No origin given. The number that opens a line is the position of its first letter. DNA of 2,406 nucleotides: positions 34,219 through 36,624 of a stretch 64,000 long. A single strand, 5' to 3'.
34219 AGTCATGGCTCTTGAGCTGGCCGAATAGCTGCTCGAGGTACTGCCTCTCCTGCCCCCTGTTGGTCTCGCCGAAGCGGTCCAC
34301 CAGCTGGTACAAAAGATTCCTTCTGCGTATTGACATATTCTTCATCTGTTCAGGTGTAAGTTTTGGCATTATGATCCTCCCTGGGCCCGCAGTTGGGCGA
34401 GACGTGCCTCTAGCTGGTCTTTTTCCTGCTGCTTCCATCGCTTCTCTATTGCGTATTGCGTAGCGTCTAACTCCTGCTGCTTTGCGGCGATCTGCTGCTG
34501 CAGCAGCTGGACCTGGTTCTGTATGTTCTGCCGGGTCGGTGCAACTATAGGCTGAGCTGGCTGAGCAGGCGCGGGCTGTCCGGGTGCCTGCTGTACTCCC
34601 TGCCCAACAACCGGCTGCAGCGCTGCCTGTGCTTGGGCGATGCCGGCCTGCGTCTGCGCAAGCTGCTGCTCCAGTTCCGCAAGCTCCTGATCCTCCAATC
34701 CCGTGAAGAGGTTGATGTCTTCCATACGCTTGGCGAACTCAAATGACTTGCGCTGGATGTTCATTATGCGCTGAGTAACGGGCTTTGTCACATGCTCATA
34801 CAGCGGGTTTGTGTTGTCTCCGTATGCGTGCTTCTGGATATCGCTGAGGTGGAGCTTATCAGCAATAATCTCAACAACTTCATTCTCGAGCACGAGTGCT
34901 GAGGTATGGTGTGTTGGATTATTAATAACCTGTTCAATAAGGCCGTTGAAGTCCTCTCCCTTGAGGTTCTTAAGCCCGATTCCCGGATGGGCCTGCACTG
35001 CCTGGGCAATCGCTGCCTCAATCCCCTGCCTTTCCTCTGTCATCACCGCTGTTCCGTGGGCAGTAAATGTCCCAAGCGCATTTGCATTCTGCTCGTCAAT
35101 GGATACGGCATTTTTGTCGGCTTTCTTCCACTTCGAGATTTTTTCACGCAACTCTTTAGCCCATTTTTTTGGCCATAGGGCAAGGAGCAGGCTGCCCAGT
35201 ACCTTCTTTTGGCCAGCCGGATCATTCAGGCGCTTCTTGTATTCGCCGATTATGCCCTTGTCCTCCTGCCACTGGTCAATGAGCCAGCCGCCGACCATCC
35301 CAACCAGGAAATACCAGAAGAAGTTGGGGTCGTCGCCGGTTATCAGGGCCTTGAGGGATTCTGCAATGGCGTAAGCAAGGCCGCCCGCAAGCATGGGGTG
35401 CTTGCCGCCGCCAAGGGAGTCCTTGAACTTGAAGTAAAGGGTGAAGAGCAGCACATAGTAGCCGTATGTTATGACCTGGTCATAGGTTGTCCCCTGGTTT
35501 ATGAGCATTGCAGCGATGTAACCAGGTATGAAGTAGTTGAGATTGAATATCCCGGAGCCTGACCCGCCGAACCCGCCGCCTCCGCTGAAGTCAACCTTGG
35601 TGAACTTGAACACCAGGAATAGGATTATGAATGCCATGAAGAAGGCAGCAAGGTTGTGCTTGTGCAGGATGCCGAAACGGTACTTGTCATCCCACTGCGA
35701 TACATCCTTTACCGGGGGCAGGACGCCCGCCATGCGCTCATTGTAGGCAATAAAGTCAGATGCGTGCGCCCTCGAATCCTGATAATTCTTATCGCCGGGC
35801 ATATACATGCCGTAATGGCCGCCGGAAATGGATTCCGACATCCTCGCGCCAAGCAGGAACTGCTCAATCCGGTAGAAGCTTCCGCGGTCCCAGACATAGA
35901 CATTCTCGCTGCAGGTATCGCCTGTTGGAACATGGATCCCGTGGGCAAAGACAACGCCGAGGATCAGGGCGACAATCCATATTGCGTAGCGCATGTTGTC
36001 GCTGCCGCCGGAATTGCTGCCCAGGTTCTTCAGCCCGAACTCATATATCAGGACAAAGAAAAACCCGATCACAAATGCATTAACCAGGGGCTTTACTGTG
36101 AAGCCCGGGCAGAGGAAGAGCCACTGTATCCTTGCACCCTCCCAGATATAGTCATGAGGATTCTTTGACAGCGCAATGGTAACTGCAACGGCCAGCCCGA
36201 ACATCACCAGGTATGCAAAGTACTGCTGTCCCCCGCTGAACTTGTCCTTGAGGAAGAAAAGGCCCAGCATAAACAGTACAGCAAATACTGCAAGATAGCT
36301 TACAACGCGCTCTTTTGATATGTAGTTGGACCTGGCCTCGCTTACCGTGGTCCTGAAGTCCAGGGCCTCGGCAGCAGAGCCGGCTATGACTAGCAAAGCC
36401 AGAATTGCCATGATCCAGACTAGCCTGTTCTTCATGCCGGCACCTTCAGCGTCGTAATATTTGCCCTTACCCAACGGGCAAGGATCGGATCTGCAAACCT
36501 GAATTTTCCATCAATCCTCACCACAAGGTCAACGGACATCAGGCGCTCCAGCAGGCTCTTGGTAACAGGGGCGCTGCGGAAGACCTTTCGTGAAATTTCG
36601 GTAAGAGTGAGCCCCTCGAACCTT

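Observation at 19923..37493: Fourteen co-directional, translationally coupled genes for an Arch_ATPase plus orphan secreted, bitopic, polytopic and helical cytoplasmic proteins: candidate undescribed trans-envelope apparatus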

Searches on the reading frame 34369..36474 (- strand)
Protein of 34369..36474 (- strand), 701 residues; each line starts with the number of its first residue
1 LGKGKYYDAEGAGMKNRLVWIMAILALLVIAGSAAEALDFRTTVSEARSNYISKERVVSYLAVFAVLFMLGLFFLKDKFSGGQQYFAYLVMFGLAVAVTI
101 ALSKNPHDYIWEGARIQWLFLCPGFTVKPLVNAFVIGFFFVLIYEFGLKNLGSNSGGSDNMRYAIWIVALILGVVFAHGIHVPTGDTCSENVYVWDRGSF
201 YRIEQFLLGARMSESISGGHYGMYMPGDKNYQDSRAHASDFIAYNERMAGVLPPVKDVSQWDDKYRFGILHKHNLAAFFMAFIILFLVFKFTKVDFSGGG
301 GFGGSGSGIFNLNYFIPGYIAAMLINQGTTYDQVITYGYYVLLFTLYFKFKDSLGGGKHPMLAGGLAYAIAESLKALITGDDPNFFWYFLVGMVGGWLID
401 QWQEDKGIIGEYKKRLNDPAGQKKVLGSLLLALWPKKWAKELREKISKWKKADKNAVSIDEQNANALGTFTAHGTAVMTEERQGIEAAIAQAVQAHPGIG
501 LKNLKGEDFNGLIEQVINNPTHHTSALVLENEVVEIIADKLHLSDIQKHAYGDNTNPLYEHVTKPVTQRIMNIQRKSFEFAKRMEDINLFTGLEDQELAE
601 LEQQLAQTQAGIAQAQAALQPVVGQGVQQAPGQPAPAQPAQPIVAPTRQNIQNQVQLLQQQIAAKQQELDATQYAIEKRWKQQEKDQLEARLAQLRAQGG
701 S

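Call 4: search_protein_families(library=pfam, max_evalue=0.1, proteins=[window:34369-36474:-])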
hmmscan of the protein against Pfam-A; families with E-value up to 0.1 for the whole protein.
window:34369-36474:- (701 aa): 1 family
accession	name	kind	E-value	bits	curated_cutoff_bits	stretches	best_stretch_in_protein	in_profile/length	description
PF25637.1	DUF7942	-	0.014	15.7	26.7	1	59-139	15-95/104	Family of unknown function (DUF7942)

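Call 12: find_homologous_proteins(query=window:34369-36435:-, max_evalue=0.001)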
Query window:34369-36435:- (688 aa): 1 proteins with E <= 0.001 among 8000 candidates.
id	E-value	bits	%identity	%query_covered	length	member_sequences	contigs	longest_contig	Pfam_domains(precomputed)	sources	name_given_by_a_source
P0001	0.0e+0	1569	100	100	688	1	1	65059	-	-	-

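Call 15: search_dna_similar(query=window:34369-36435:-, collection=phages, mode=protein, max_evalue=0.01)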
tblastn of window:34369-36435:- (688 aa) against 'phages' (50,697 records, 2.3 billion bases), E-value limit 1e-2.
No match.

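Call 21: search_protein_families(library=ncbifam, max_evalue=0.01, proteins=[window:34369-36435:-])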
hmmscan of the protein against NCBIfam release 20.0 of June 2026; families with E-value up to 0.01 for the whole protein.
window:34369-36435:- (688 aa): 0 families

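Call 22: search_protein_families(library=phrogs, max_evalue=0.01, proteins=[window:34369-36435:-])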
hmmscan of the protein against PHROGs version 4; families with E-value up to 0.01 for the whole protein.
window:34369-36435:- (688 aa): 0 families

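Call 24: find_encoding_contigs(protein=P0001, flank=10000, max_places=6)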
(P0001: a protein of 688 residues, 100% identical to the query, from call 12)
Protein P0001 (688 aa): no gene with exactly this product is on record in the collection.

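Call 81: search_protein_families(library=padloc, max_evalue=0.01, proteins=[window:34369-36435:-])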
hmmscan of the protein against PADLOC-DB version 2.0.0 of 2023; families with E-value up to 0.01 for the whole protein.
window:34369-36435:- (688 aa): 1 family
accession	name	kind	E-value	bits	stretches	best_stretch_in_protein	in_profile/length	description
PDLC03859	LmuB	-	0.0087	13.3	0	428-684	201-395/611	-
